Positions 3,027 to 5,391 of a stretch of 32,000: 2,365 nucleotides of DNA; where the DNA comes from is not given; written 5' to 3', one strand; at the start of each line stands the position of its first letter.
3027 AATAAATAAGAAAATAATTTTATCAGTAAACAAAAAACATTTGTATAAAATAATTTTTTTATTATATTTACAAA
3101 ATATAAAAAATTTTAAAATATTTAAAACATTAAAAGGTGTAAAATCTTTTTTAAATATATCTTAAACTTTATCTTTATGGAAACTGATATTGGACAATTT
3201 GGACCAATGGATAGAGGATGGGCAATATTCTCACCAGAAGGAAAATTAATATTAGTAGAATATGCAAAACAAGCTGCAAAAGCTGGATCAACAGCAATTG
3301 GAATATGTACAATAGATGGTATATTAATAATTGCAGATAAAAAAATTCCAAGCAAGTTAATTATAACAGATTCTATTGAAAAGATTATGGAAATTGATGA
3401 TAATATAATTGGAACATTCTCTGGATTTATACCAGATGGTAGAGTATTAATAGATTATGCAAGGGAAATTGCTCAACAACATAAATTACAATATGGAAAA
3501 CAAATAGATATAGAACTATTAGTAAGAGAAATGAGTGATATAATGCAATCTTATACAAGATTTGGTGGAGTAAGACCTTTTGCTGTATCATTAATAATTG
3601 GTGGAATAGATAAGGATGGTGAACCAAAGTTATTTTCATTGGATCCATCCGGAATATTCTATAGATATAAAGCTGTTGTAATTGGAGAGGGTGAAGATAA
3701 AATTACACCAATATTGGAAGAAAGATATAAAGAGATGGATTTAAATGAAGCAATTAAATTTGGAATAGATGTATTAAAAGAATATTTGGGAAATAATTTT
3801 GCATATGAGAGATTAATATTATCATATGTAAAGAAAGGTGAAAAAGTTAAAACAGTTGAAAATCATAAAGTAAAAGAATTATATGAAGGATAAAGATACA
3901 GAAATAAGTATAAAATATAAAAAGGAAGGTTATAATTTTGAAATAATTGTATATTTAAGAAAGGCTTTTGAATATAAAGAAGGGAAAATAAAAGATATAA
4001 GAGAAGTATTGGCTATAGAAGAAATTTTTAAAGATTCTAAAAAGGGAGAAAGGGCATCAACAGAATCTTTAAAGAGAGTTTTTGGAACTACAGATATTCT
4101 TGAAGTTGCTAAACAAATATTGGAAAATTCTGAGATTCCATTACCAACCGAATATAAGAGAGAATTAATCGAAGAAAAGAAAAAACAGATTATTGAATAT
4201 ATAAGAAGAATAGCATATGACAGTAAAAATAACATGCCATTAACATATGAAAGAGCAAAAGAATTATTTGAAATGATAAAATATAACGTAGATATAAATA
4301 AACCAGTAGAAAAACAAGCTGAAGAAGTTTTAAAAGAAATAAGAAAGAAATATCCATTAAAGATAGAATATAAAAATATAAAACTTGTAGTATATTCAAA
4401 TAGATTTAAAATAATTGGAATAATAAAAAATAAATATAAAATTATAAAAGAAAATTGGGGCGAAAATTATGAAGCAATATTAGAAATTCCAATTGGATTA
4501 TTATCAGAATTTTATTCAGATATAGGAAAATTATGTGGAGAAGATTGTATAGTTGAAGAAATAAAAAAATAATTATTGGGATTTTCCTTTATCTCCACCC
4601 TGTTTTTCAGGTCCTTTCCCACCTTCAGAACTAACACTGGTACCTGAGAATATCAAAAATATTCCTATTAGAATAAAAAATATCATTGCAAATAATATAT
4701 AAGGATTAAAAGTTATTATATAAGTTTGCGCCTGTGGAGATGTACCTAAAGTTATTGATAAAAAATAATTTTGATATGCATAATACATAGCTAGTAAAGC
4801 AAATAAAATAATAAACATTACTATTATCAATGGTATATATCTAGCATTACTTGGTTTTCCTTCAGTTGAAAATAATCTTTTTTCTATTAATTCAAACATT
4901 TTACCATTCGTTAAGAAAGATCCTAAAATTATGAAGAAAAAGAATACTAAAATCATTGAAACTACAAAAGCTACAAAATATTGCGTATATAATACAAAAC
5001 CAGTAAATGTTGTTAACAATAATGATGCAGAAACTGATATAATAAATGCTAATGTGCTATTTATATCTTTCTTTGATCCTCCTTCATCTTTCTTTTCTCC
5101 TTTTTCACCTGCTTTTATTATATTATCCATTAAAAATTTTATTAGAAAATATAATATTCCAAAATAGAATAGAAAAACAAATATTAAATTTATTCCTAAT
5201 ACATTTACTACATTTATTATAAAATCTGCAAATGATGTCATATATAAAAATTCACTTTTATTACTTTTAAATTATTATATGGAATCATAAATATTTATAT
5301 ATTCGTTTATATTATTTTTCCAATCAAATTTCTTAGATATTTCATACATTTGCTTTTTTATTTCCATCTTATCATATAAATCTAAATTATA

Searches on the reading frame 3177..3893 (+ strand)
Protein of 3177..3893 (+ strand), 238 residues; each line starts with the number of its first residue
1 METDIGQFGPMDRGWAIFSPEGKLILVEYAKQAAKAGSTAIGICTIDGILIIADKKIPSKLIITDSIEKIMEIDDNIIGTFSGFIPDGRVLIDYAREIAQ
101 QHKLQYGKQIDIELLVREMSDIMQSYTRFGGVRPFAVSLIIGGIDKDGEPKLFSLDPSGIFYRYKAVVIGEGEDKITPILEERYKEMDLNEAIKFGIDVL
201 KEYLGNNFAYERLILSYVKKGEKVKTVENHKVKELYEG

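Call 22: search_protein_families(library=pfam, proteins=[window:3177-3893:+], max_evalue=0.01)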
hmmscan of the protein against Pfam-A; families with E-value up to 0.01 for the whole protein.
window:3177-3893:+ (238 aa): 2 families
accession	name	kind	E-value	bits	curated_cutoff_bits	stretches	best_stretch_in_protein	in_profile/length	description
PF00227.31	Proteasome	-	2.7e-52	177.6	22.4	1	35-205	2-175/189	Proteasome subunit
PF10584.14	Proteasome_A_N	-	5.3e-05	23.2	27.7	1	12-33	2-23/23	Proteasome subunit A N-terminal signature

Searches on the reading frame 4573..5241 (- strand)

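Call 22: search_protein_families(library=pfam, proteins=[window:4573-5241:-], max_evalue=0.01)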
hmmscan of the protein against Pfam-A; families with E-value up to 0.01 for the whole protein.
window:4573-5241:- (222 aa): 1 family
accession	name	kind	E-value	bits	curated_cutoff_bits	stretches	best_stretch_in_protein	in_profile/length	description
PF20312.3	DUF6608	-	0.0014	19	24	1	24-108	10-92/131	Family of unknown function (DUF6608)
